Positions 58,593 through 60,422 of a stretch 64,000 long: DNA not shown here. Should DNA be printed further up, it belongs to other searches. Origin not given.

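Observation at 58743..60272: HAL/PAL-family ammonia-lyase whose MIO tripeptide is Ala-Cys-Gly rather than Ala-Ser-Gly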

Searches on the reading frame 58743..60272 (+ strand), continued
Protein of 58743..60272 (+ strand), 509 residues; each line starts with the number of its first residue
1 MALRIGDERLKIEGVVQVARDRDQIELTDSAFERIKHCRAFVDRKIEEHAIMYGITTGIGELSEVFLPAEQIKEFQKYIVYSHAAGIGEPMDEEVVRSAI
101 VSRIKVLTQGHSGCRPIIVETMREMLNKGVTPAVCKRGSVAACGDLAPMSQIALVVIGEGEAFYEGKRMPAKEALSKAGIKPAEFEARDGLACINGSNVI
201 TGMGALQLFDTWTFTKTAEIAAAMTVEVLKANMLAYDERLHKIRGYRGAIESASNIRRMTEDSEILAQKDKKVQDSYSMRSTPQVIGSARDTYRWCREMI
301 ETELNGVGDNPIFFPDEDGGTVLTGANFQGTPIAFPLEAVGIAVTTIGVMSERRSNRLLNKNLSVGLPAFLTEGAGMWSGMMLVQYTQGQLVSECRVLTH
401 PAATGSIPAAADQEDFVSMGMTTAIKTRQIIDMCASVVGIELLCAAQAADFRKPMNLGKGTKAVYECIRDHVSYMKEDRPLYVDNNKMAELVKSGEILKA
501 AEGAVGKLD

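Call 59: fold_search(model_id=the predicted structure, library=pdb)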
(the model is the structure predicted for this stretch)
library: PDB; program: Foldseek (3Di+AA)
matches with E <= 10: 748; with E <= 0.001: 90
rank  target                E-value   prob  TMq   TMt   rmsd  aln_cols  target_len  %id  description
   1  2ohy_A                1.1e-33  1.00  0.91  0.88   3.6       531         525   34  X-ray Crystal Structure of Tyrosine Aminomutase from streptomyces globisporus (released 2007-06-12)
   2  2ohy_B                1.9e-33  1.00  0.91  0.88   3.6       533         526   34  X-ray Crystal Structure of Tyrosine Aminomutase from streptomyces globisporus (released 2007-06-12)
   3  3kdz_A                2.7e-33  1.00  0.91  0.88   3.6       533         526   34  X-ray crystal structure of a tyrosine aminomutase mutant construct with bound ligand (released 2010-07-07)
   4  6v6h_C                3.0e-33  1.00  0.88  0.89   2.9       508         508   33  Crystal structure of histidine ammonia-lyase from Trypanosoma cruzi (released 2020-06-10)
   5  3kdy_A                3.1e-33  1.00  0.91  0.88   3.8       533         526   33  X-ray crystal structure of tyrosine aminomutase mutant construct (released 2010-07-07)
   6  1eb4                  3.1e-33  1.00  0.89  0.89   3.4       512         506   32  Histidine Ammonia-Lyase (HAL) Mutant F329A from Pseudomonas putida (released 2002-02-21)
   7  1gk2_A                4.9e-33  1.00  0.89  0.89   3.2       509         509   33  Histidine Ammonia-Lyase (HAL) Mutant F329G from Pseudomonas putida (released 2002-02-21)
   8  6v6h_A                8.4e-33  1.00  0.89  0.89   2.9       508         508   33  Crystal structure of histidine ammonia-lyase from Trypanosoma cruzi (released 2020-06-10)
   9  1gk3                  1.0e-32  1.00  0.90  0.90   2.9       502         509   33  Histidine Ammonia-Lyase (HAL) Mutant D145A from Pseudomonas putida (released 2002-02-21)
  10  6v6h_B                1.1e-32  1.00  0.88  0.89   2.8       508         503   32  Crystal structure of histidine ammonia-lyase from Trypanosoma cruzi (released 2020-06-10)
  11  1gkj                  1.2e-32  1.00  0.89  0.90   2.9       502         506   33  Histidine Ammonia-Lyase (HAL) Mutant Y280F from Pseudomonas putida (released 2002-04-05)
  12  1b8f                  1.4e-32  1.00  0.89  0.90   3.1       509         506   33  Histidine ammonia-lyase (HAL) from Pseudomonas putida (released 1999-05-06)
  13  7tqr                  3.2e-32  1.00  0.87  0.92   3.7       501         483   33  Crystal Structure of histidine ammonia lyase from Thermoplasma acidophilum (released 2022-04-06)
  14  6v6h_D                4.4e-32  1.00  0.88  0.89   2.7       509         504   32  Crystal structure of histidine ammonia-lyase from Trypanosoma cruzi (released 2020-06-10)
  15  3unv_A                4.2e-30  1.00  0.89  0.88   3.5       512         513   28  Pantoea agglomerans Phenylalanine Aminomutase (released 2012-02-22)
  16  6s7j_A                1.5e-29  1.00  0.87  0.89   3.2       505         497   27  Native crystal structure of ergothioneine degrading enzyme Ergothionase from Treponema denticola (released 2019-07-17)
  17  6s7j_F                3.3e-29  1.00  0.87  0.89   3.2       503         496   27  Native crystal structure of ergothioneine degrading enzyme Ergothionase from Treponema denticola (released 2019-07-17)
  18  6s7j_C                4.9e-29  1.00  0.87  0.89   3.2       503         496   27  Native crystal structure of ergothioneine degrading enzyme Ergothionase from Treponema denticola (released 2019-07-17)
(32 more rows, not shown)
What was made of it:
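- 59175..59177 (+): Asp145 codon (GAT), a residue needed for MIO formation in P. putida HAL. PDB entry 1gk3 is the D145A mutant of P. putida HAL (call 59).
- Closest known: Bacterial and archaeal histidine ammonia-lyase. Same: Same fold (TM 0.87-0.90, call 59) and same length.
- Tried and rejected: Fold search (call 59): cannot separate HAL from TAM.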

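Call 61: search_protein_families(library=pfam, proteins=[L049:8299-9012:+, L049:9239-9835:+, L049:13435-13932:+, L049:14061-15332:+, L049:15423-16259:+, L049:16423-17427:+, L049:17448-18584:+, L062:18889-19794:+, L062:19797-20705:+, L062:16064-17038:-])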
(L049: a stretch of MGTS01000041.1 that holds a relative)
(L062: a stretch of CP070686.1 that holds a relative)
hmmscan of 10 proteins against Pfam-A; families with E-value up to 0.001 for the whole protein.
L049:8299-9012:+ (237 aa): 1 family
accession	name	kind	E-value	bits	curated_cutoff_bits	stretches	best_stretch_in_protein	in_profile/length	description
PF11750.13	DUF3307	-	4.7e-13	49.7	23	1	3-116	1-106/127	Protein of unknown function (DUF3307)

L049:9239-9835:+ (198 aa): 3 families
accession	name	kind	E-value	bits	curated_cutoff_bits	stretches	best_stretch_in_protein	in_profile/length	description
PF00929.31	RNase_T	-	1.3e-33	117.3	24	1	17-171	2-164/164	Exonuclease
PF13482.12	RNase_H_2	-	8.8e-07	29.5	22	1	17-155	2-118/165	RNase_H superfamily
PF16473.11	Rv2179c-like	-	0.00024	21.3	27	0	94-172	100-174/177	3'-5' exoribonuclease Rv2179c-like domain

L049:13435-13932:+ (165 aa): 1 family
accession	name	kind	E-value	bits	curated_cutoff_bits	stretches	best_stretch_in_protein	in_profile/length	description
PF04461.18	DUF520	-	1.2e-56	191.7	23.2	1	6-165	2-161/161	Protein of unknown function (DUF520)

L049:14061-15332:+ (423 aa): 2 families
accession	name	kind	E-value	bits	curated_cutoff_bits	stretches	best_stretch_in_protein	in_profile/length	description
PF07969.17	Amidohydro_3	-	8.6e-20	72.1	29.7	1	122-388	153-447/472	Amidohydrolase family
PF01979.26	Amidohydro_1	-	8.8e-20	71.7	25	1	249-412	175-345/345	Amidohydrolase family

L049:15423-16259:+ (278 aa): 4 families
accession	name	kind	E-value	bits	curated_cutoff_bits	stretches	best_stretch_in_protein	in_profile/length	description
PF00702.32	Hydrolase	-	2e-10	41.8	26.4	1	1-190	1-191/191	haloacid dehalogenase-like hydrolase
PF13419.12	HAD_2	-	2.5e-10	41.2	23.8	1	4-194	1-176/178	Haloacid dehalogenase-like hydrolase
PF13242.12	Hydrolase_like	-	4.3e-09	36.6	22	1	158-221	15-75/75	HAD-hyrolase-like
PF12710.13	HAD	-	0.00037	21.4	27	1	4-187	1-189/189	haloacid dehalogenase-like hydrolase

L049:16423-17427:+ (334 aa): 2 families
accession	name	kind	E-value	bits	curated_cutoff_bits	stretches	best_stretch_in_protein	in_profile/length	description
PF01380.27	SIS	-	1.5e-25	90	25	2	37-161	4-125/131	SIS domain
PF13580.11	SIS_2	-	0.0003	21.3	27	0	86-120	103-137/138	SIS domain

L049:17448-18584:+ (378 aa): 2 families
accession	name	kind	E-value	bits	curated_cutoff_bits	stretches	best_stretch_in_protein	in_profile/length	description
PF13650.11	Asp_protease_2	-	4.5e-16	59.8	24.3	1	265-357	1-90/90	Aspartyl protease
PF13975.11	gag-asp_proteas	-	1.5e-15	58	28.2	1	265-360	1-92/92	gag-polyprotein putative aspartyl protease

L062:18889-19794:+ (301 aa): 1 family
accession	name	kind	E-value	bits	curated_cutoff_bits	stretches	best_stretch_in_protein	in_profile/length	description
PF01551.29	Peptidase_M23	-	6.3e-35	119.7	28.7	1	194-289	1-96/96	Peptidase family M23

L062:19797-20705:+ (302 aa): 1 family
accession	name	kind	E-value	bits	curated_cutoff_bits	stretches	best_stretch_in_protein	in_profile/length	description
PF02445.21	NadA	-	3.3e-120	401.1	27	1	7-300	1-295/295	Quinolinate synthetase A protein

L062:16064-17038:- (324 aa): 5 families
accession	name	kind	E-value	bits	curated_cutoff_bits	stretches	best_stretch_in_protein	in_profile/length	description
PF13646.12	HEAT_2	-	7.3e-32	109.9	27.7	4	182-260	8-88/88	HEAT repeats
PF02985.28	HEAT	-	2.6e-22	77.2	23.5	1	144-170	2-28/31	HEAT repeat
PF03130.22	HEAT_PBS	-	1.1e-09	38.3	20.9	0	194-214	6-26/27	PBS lyase HEAT-like repeat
PF13513.12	HEAT_EZ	-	6.2e-07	30.2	27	0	142-169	28-55/55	HEAT-like repeat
PF00514.29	Arm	-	5.6e-06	26.7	20.6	0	205-228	13-36/41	Armadillo/beta-catenin-like repeat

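Call 62: search_protein_families(library=ncbifam, proteins=[L049:10001-11533:+, L049:11651-13309:+, L049:14061-15332:+, L046:8948-10474:+, L046:10488-12011:+, L075:7003-8535:+], max_evalue=1e-20)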
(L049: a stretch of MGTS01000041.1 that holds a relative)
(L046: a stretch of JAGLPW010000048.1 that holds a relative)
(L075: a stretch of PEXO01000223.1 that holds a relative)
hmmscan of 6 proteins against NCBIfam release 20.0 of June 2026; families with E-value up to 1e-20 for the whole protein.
L049:10001-11533:+ (510 aa): 8 families
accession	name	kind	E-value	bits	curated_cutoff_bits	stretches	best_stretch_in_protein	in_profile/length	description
NF006871.0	PRK09367.1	subfamily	8.5e-162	539.3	524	1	2-501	3-503/505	histidine ammonia-lyase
TIGR01225.1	hutH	equivalog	4.2e-157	523.7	539.15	1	4-503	2-502/506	histidine ammonia-lyase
TIGR03832.1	Tyr_2_3_mutase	equivalog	1.7e-114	383.2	501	2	7-269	3-266/507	tyrosine 2,3-aminomutase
TIGR04475.1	Phe_D_beta_mut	equivalog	7.9e-106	354.7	800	1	10-483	10-502/510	phenylalanine aminomutase (D-beta-phenylalanine forming)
NF053541.1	FlxA_rubin_TAL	equivalog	5.7e-102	341.7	700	1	11-491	2-497/498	flexirubin biosynthesis tyrosine ammonia-lyase FlxA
NF041222.1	BagA_FevW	exception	3.2e-64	217.4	1000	1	4-500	2-524/529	bagremycin/ferroverdin biosynthesis tyrosine ammonia-lyase BagA/FevW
TIGR01226.1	phe_am_lyase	equivalog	4.4e-60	203.7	519.15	1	2-454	32-504/680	phenylalanine ammonia-lyase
TIGR04473.1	taxol_Phe_23mut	exception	2.1e-40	138.7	1250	1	9-454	34-500/687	phenylalanine aminomutase (L-beta-phenylalanine forming)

L049:11651-13309:+ (552 aa): 3 families
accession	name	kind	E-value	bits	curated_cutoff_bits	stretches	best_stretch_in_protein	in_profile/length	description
TIGR01228.2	hutU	equivalog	5.1e-288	956.2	375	1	7-551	1-545/545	urocanate hydratase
NF058531.1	CH3_S_urocan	exception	1.1e-219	730.4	880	1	7-547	1-534/535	S-methyl thiourocanate hydratase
NF058530.1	thiouroc_hyd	equivalog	5.2e-207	688.7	930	1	17-548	2-531/535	thiourocanate hydratase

L049:14061-15332:+ (423 aa): 2 families
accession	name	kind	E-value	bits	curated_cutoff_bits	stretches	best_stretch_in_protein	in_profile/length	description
TIGR01224.1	hutI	equivalog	3e-120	401.5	298.15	1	33-410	2-376/377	imidazolonepropionase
TIGR02967.1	guan_deamin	equivalog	6.8e-22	78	375.4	0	271-388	244-363/401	guanine deaminase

L046:8948-10474:+ (508 aa): 8 families
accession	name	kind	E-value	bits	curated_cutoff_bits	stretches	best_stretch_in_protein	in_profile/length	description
NF006871.0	PRK09367.1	subfamily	6.5e-160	533.1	524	1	2-500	3-503/505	histidine ammonia-lyase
TIGR01225.1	hutH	equivalog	7.1e-152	506.4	539.15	1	3-501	1-501/506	histidine ammonia-lyase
TIGR03832.1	Tyr_2_3_mutase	equivalog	5.6e-111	371.6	501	2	269-487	286-505/507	tyrosine 2,3-aminomutase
TIGR04475.1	Phe_D_beta_mut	equivalog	3.1e-104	349.5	800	1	5-487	4-507/510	phenylalanine aminomutase (D-beta-phenylalanine forming)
NF053541.1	FlxA_rubin_TAL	equivalog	5.6e-98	328.5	700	1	11-490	2-497/498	flexirubin biosynthesis tyrosine ammonia-lyase FlxA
NF041222.1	BagA_FevW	exception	4.7e-64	216.9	1000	1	5-490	3-515/529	bagremycin/ferroverdin biosynthesis tyrosine ammonia-lyase BagA/FevW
TIGR01226.1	phe_am_lyase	equivalog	1.8e-62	211.7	519.15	1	3-452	33-503/680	phenylalanine ammonia-lyase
TIGR04473.1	taxol_Phe_23mut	exception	2.2e-42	145.2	1250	1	32-481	59-523/687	phenylalanine aminomutase (L-beta-phenylalanine forming)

L046:10488-12011:+ (507 aa): 8 families
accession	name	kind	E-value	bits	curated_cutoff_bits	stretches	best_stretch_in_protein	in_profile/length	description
NF006871.0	PRK09367.1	subfamily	1.9e-216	719.6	524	1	2-496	3-497/505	histidine ammonia-lyase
TIGR01225.1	hutH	equivalog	1e-211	703.8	539.15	1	3-496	1-494/506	histidine ammonia-lyase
TIGR03832.1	Tyr_2_3_mutase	equivalog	1.3e-136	456.1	501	1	6-489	2-505/507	tyrosine 2,3-aminomutase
TIGR04475.1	Phe_D_beta_mut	equivalog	8.1e-134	447.1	800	1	4-491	4-509/510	phenylalanine aminomutase (D-beta-phenylalanine forming)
NF053541.1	FlxA_rubin_TAL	equivalog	9.1e-120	400.4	700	1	10-491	1-496/498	flexirubin biosynthesis tyrosine ammonia-lyase FlxA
NF041222.1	BagA_FevW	exception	1.7e-98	330.5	1000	1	24-496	23-519/529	bagremycin/ferroverdin biosynthesis tyrosine ammonia-lyase BagA/FevW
TIGR01226.1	phe_am_lyase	equivalog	6.3e-92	309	519.15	1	3-473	33-521/680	phenylalanine ammonia-lyase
TIGR04473.1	taxol_Phe_23mut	exception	1.1e-59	202.4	1250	1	34-456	61-501/687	phenylalanine aminomutase (L-beta-phenylalanine forming)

L075:7003-8535:+ (510 aa): 8 families
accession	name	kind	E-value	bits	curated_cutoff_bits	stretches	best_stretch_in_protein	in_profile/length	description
NF006871.0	PRK09367.1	subfamily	2.3e-159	531.3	524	1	3-501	4-503/505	histidine ammonia-lyase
TIGR01225.1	hutH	equivalog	8.7e-154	512.7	539.15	1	4-502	2-501/506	histidine ammonia-lyase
TIGR03832.1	Tyr_2_3_mutase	equivalog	6.6e-115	384.5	501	2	9-269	5-266/507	tyrosine 2,3-aminomutase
TIGR04475.1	Phe_D_beta_mut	equivalog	5.1e-104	348.7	800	1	9-480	9-499/510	phenylalanine aminomutase (D-beta-phenylalanine forming)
NF053541.1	FlxA_rubin_TAL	equivalog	1.7e-99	333.5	700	1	11-491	2-497/498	flexirubin biosynthesis tyrosine ammonia-lyase FlxA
TIGR01226.1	phe_am_lyase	equivalog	8.7e-61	206.1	519.15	1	2-454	32-504/680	phenylalanine ammonia-lyase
NF041222.1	BagA_FevW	exception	4e-60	203.9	1000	1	7-499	5-523/529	bagremycin/ferroverdin biosynthesis tyrosine ammonia-lyase BagA/FevW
TIGR04473.1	taxol_Phe_23mut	exception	1.7e-41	142.3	1250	1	6-453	31-499/687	phenylalanine aminomutase (L-beta-phenylalanine forming)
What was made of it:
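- Closest known: Bacterial and archaeal histidine ammonia-lyase. Same: The triad sits at the same position with the same flanking G-S-V-x and D-L-x-P. Some relatives have hut-operon context (call 62).
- The Cys-type copy is the only HAL gene found in the fetched stretch containing the hutH-hutU-hutI cluster of L049, whose hutU scores as urocanate hydratase and not as thiourocanate hydratase (call 62).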

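Call 67: search_protein_families(library=ncbifam, proteins=[P0202, P0247, P0207, P0124, P0193], max_evalue=1e-60)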
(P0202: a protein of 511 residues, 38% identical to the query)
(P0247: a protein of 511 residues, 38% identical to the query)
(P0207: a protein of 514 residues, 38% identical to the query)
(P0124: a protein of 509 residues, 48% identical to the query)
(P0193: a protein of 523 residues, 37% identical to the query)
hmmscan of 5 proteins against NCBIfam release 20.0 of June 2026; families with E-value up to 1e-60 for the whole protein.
P0202 (511 aa): 7 families
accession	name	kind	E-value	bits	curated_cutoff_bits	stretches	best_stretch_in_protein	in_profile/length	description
NF006871.0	PRK09367.1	subfamily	3.6e-168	560.3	524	1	1-505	3-503/505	histidine ammonia-lyase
TIGR01225.1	hutH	equivalog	2.8e-165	550.6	539.15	1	2-507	1-502/506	histidine ammonia-lyase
TIGR03832.1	Tyr_2_3_mutase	equivalog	1.2e-124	416.7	501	1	4-493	1-506/507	tyrosine 2,3-aminomutase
TIGR04475.1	Phe_D_beta_mut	equivalog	1.1e-105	354.3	800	1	8-494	9-509/510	phenylalanine aminomutase (D-beta-phenylalanine forming)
NF041222.1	BagA_FevW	exception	9.4e-92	308.3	1000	1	4-505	3-525/529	bagremycin/ferroverdin biosynthesis tyrosine ammonia-lyase BagA/FevW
NF053541.1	FlxA_rubin_TAL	equivalog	2.7e-77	260.3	700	1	12-494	4-496/498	flexirubin biosynthesis tyrosine ammonia-lyase FlxA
TIGR01226.1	phe_am_lyase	equivalog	7.3e-74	249.3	519.15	1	2-455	33-502/680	phenylalanine ammonia-lyase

P0247 (511 aa): 7 families
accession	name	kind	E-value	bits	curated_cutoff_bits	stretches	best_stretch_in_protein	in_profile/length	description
NF006871.0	PRK09367.1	subfamily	5.8e-164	546.5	524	1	2-500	4-498/505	histidine ammonia-lyase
TIGR01225.1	hutH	equivalog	5.6e-161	536.4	539.15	1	2-507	1-502/506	histidine ammonia-lyase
TIGR03832.1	Tyr_2_3_mutase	equivalog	1.4e-113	380.1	501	0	273-494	290-507/507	tyrosine 2,3-aminomutase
TIGR04475.1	Phe_D_beta_mut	equivalog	1.7e-113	380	800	0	272-494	290-509/510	phenylalanine aminomutase (D-beta-phenylalanine forming)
NF053541.1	FlxA_rubin_TAL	equivalog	5.5e-91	305.5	700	1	10-494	2-496/498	flexirubin biosynthesis tyrosine ammonia-lyase FlxA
NF041222.1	BagA_FevW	exception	1.4e-86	291.3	1000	0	273-501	290-521/529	bagremycin/ferroverdin biosynthesis tyrosine ammonia-lyase BagA/FevW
TIGR01226.1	phe_am_lyase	equivalog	3.6e-70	237.1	519.15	1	1-459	32-505/680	phenylalanine ammonia-lyase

P0207 (514 aa): 6 families
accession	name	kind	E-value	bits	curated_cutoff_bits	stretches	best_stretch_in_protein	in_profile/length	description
NF006871.0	PRK09367.1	subfamily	3.4e-178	593.4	524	1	5-495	3-494/505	histidine ammonia-lyase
TIGR01225.1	hutH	equivalog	1.7e-170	567.9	539.15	1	6-495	1-491/506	histidine ammonia-lyase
TIGR03832.1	Tyr_2_3_mutase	equivalog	5.9e-105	351.7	501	1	14-491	7-504/507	tyrosine 2,3-aminomutase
TIGR04475.1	Phe_D_beta_mut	equivalog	6.7e-103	345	800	1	11-488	8-504/510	phenylalanine aminomutase (D-beta-phenylalanine forming)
NF053541.1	FlxA_rubin_TAL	equivalog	8.6e-92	308.1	700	1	14-491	2-494/498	flexirubin biosynthesis tyrosine ammonia-lyase FlxA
NF041222.1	BagA_FevW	exception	1.8e-65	221.5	1000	1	15-494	10-515/529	bagremycin/ferroverdin biosynthesis tyrosine ammonia-lyase BagA/FevW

P0124 (509 aa): 7 families
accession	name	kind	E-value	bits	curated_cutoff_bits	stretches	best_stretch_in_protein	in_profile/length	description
NF006871.0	PRK09367.1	subfamily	3.1e-153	511.1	524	1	2-501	3-503/505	histidine ammonia-lyase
TIGR01225.1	hutH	equivalog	8e-143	476.5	539.15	1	3-502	1-501/506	histidine ammonia-lyase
TIGR03832.1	Tyr_2_3_mutase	equivalog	3.3e-100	336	501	1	5-490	1-507/507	tyrosine 2,3-aminomutase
TIGR04475.1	Phe_D_beta_mut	equivalog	8.9e-95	318.3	800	1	7-483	7-502/510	phenylalanine aminomutase (D-beta-phenylalanine forming)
NF053541.1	FlxA_rubin_TAL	equivalog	1.7e-91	307.2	700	1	11-490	2-496/498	flexirubin biosynthesis tyrosine ammonia-lyase FlxA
NF041222.1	BagA_FevW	exception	3.2e-65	220.7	1000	1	4-501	2-525/529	bagremycin/ferroverdin biosynthesis tyrosine ammonia-lyase BagA/FevW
TIGR01226.1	phe_am_lyase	equivalog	2.7e-62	211.1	519.15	1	2-452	32-502/680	phenylalanine ammonia-lyase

P0193 (523 aa): 7 families
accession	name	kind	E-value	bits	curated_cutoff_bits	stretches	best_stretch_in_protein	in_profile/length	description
NF006871.0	PRK09367.1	subfamily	8e-199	661.5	524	1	17-515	3-501/505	histidine ammonia-lyase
TIGR01225.1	hutH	equivalog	1.3e-195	650.6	539.15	1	18-516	1-499/506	histidine ammonia-lyase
TIGR03832.1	Tyr_2_3_mutase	equivalog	6.3e-120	401.1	501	1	21-503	2-504/507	tyrosine 2,3-aminomutase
TIGR04475.1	Phe_D_beta_mut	equivalog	2.6e-106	356.3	800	1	19-505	4-508/510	phenylalanine aminomutase (D-beta-phenylalanine forming)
NF053541.1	FlxA_rubin_TAL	equivalog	6.3e-105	351.5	700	1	26-504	2-494/498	flexirubin biosynthesis tyrosine ammonia-lyase FlxA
NF041222.1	BagA_FevW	exception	8.8e-81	272.1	1000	1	20-513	3-521/529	bagremycin/ferroverdin biosynthesis tyrosine ammonia-lyase BagA/FevW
TIGR01226.1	phe_am_lyase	equivalog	3.8e-74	250.2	519.15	1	12-464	27-499/680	phenylalanine ammonia-lyase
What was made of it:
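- On Histidine ammonia-lyase (HutH, EC 4.3.1.3): Caveat: the pass is marginal, other clade members score 506-524 on TIGR01225, and a triad-less protein also passes (calls 62, 67).
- Closest known: Ergothionase and other MIO-less HAL-like lyases. Same: Same fold (TM 0.87) and a HAL-like sequence that also passes the HutH HMM cut-off (calls 59, 67).
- That cut-off is not function-specific, because a triad-less, ergothionase-like protein also passes it (calls 62, 67).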
